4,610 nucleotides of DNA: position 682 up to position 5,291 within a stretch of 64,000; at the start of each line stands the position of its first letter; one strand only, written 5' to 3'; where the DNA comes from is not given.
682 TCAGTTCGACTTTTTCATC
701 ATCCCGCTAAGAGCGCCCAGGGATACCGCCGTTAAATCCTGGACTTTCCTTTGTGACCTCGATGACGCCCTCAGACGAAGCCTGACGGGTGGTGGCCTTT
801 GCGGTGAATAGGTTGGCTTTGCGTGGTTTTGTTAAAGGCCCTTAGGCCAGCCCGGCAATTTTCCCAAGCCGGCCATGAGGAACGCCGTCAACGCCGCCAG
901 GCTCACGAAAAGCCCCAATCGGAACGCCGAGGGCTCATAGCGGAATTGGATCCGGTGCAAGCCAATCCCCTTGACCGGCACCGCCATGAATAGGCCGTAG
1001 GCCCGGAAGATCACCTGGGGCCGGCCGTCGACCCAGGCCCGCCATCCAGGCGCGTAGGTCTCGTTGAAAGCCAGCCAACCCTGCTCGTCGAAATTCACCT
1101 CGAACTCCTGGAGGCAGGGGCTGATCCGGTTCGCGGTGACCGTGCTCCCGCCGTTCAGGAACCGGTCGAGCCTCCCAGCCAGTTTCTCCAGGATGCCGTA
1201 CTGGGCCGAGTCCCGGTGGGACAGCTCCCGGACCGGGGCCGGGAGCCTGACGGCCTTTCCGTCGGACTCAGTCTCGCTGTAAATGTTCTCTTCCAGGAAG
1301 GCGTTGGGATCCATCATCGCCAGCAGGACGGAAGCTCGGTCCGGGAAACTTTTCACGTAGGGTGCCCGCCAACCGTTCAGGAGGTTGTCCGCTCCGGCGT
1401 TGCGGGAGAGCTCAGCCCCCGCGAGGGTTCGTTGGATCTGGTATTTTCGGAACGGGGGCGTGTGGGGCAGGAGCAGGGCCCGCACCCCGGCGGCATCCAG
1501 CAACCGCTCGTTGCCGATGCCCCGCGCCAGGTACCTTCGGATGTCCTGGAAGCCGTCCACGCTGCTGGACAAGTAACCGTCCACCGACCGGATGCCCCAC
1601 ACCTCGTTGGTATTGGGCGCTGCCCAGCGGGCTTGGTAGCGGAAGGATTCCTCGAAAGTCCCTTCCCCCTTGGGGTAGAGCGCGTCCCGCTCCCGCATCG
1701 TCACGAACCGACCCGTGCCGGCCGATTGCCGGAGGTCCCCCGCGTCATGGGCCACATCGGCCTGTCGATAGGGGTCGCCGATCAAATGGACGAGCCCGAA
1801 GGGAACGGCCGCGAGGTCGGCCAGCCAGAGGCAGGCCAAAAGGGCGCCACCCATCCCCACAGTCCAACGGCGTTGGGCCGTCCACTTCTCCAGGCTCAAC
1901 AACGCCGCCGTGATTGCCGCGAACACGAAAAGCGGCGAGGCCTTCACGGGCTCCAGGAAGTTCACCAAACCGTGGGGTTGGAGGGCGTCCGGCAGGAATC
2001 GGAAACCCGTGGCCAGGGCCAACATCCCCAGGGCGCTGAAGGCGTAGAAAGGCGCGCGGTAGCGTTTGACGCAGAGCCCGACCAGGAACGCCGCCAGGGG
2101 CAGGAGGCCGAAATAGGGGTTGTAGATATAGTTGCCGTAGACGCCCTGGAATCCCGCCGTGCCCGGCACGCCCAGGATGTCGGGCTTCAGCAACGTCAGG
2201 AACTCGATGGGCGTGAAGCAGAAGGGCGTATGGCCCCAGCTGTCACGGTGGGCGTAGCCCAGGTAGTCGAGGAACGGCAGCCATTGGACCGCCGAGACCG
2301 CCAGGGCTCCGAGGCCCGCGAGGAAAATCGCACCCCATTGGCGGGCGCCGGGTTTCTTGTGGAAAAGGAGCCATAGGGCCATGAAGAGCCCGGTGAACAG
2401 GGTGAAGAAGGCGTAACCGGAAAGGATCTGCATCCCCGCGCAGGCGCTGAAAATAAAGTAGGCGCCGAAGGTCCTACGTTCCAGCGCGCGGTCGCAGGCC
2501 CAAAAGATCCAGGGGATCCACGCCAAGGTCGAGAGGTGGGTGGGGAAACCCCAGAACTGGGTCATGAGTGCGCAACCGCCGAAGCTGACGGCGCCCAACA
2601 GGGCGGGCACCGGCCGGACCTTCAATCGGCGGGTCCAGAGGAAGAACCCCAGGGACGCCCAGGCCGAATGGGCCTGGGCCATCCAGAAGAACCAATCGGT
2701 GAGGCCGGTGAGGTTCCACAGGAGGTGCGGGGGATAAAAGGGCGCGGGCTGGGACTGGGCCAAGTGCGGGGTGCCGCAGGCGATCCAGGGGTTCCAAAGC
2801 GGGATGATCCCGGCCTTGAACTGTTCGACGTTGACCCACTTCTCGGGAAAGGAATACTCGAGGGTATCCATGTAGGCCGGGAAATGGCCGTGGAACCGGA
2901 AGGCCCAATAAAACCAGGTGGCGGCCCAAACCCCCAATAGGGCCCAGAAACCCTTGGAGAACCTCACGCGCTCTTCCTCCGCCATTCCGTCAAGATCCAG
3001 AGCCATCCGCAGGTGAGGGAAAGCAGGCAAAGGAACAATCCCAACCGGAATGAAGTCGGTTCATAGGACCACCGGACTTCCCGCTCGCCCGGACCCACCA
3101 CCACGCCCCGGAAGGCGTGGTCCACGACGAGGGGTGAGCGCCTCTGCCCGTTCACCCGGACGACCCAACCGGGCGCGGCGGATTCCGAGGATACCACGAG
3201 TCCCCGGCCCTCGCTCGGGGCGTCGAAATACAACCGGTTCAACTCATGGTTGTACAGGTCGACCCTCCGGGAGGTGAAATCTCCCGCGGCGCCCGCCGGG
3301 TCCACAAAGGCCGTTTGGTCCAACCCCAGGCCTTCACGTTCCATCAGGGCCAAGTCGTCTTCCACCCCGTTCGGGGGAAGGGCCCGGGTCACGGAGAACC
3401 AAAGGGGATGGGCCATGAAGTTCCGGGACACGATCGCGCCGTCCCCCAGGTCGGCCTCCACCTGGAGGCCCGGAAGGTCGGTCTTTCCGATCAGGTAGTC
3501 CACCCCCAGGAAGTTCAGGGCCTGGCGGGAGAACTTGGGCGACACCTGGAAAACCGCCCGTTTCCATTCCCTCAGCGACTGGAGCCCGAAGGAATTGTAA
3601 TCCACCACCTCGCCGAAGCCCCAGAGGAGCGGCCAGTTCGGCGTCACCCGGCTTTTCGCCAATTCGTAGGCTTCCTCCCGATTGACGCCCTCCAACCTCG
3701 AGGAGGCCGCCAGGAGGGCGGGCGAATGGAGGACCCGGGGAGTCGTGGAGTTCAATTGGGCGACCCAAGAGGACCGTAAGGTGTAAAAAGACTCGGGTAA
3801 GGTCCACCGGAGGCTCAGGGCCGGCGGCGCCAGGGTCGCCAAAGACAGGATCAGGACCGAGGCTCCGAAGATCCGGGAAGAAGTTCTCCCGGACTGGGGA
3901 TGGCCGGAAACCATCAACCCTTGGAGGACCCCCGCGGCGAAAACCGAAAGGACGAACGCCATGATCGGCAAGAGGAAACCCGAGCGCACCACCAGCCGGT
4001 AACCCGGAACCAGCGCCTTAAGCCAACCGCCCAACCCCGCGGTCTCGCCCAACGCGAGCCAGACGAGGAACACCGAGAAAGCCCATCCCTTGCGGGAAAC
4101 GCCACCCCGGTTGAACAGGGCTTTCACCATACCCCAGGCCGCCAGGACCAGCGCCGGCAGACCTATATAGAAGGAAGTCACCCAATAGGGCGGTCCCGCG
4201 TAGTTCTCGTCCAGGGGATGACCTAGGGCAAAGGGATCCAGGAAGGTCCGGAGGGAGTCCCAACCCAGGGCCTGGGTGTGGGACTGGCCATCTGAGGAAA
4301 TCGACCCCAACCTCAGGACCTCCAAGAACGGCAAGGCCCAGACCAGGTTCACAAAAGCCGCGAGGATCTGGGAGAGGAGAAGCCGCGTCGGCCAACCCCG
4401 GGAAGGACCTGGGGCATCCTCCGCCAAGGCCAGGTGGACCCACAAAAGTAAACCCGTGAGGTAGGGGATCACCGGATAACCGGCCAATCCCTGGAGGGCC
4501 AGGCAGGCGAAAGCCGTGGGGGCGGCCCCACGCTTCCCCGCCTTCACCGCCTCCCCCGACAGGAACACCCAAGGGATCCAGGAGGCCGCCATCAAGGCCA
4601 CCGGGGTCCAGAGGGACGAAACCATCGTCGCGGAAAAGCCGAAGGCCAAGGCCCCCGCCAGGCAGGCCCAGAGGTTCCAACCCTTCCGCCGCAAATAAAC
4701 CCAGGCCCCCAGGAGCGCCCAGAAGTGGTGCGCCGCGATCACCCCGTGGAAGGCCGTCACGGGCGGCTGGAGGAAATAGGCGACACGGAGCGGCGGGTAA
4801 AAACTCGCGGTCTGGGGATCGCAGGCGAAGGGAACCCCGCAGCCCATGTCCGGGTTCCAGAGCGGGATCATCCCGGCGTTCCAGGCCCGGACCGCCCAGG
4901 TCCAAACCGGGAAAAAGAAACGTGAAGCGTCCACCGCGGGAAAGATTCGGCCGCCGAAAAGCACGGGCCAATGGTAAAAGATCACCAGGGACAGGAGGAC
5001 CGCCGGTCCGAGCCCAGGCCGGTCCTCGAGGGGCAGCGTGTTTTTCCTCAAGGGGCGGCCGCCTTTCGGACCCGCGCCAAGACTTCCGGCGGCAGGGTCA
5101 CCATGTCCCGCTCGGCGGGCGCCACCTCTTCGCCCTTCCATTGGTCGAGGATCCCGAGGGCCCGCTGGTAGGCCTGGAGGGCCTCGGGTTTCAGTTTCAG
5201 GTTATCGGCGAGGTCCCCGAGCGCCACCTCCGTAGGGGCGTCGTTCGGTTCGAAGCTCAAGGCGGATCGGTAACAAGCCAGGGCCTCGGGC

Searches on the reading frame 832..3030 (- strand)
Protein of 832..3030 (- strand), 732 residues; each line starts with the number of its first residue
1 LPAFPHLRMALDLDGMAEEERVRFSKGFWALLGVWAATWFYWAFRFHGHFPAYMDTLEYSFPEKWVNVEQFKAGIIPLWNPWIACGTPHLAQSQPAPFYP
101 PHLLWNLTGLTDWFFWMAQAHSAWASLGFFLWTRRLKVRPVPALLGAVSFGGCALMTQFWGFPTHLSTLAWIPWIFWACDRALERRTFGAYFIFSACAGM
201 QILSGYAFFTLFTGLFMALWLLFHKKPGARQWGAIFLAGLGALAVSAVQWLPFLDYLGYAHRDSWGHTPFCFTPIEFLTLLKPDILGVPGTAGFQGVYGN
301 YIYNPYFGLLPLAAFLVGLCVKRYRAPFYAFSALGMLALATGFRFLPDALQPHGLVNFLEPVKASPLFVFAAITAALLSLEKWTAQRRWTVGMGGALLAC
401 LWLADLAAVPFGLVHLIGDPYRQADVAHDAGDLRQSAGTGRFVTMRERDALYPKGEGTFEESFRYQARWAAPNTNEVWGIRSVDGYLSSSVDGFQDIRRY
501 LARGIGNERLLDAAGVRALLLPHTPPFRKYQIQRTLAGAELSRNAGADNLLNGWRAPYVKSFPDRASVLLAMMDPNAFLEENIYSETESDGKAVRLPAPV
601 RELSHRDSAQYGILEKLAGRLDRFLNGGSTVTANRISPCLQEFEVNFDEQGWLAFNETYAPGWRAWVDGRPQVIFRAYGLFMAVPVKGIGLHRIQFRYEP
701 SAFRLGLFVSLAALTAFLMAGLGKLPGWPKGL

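Call 26: search_protein_families(library=pfam, proteins=[window:832-3030:-], max_evalue=0.00001)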
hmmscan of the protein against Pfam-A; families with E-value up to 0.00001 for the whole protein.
window:832-3030:- (732 aa): 1 family
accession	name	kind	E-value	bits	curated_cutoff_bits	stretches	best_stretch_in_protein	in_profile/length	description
PF09586.16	YfhO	-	5.7e-20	71.7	28.5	2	645-710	770-835/835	Bacterial membrane protein YfhO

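Call 88: find_encoding_contigs(protein=window:832-3006:-, flank=10000, max_places=2)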
Protein window:832-3006:- (724 aa): no gene with exactly this product is on record in the collection.

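Call 89: find_encoding_contigs(protein=window:832-2985:-, flank=10000, max_places=2)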
Protein window:832-2985:- (717 aa): 2 contigs read that carry it; 2 places shown.
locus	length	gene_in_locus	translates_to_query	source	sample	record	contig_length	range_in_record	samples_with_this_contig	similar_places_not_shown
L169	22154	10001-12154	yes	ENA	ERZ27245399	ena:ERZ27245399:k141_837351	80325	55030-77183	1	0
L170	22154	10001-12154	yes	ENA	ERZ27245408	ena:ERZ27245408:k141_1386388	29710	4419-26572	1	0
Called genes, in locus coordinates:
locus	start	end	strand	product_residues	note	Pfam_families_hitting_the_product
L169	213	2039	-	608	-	PF00211:Guanylate_cyc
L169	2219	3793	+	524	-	PF01590:GAF, PF13185:GAF_2, PF13492:GAF_3 (faint), PF00158:Sigma54_activat, PF14532:Sigma54_activ_2, PF07728:AAA_5 (weak), PF25601:AAA_lid_14, PF02954:HTH_8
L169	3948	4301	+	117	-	-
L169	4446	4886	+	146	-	PF01220:DHquinase_II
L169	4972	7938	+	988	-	PF04932:Wzy_C, PF00515:TPR_1 (faint), PF07719:TPR_2 (faint), PF13414:TPR_11 (faint)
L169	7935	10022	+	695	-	-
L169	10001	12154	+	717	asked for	PF09586:YfhO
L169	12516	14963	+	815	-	PF13231:PMT_2 (weak)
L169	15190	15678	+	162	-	PF04542:Sigma70_r2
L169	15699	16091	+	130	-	PF13490:zf-HC2 (weak)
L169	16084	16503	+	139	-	-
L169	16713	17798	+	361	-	PF03425:CBM_11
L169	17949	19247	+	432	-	PF01547:SBP_bac_1, PF13416:SBP_bac_8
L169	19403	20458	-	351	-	PF04041:Glyco_hydro_130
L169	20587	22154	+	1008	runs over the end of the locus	-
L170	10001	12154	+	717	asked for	PF09586:YfhO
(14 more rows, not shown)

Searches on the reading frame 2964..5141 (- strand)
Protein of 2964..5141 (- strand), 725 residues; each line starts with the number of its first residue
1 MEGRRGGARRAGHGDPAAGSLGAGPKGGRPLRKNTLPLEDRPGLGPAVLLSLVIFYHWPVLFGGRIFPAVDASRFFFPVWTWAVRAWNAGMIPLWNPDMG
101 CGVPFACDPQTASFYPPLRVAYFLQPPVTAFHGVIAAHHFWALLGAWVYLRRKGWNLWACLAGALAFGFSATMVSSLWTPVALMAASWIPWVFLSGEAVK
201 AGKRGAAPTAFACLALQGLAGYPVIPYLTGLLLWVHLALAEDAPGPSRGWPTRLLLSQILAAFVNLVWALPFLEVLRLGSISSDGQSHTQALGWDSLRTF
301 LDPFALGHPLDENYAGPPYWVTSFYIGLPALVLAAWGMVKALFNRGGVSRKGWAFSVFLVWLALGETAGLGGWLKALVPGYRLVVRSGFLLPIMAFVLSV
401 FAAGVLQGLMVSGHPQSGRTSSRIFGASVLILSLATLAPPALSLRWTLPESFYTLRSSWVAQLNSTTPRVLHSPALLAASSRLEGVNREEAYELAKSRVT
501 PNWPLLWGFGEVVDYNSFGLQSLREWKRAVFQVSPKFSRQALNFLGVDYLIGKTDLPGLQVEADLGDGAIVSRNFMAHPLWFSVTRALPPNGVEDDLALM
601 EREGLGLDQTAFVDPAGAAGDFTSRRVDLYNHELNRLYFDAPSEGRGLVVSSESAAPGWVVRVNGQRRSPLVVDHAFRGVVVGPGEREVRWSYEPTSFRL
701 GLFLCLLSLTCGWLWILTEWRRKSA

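Call 66: search_protein_families(library=pfam, proteins=[window:2964-5141:-], max_evalue=0.001)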
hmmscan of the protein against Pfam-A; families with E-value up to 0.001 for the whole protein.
window:2964-5141:- (725 aa): 1 family
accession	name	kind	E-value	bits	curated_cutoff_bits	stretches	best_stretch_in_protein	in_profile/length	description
PF09586.16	YfhO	-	0.0002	20.3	28.5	1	641-704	770-834/835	Bacterial membrane protein YfhO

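Call 86: find_encoding_contigs(protein=window:2964-5141:-, flank=10000, max_places=2)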
Protein window:2964-5141:- (725 aa): no gene with exactly this product is on record in the collection.
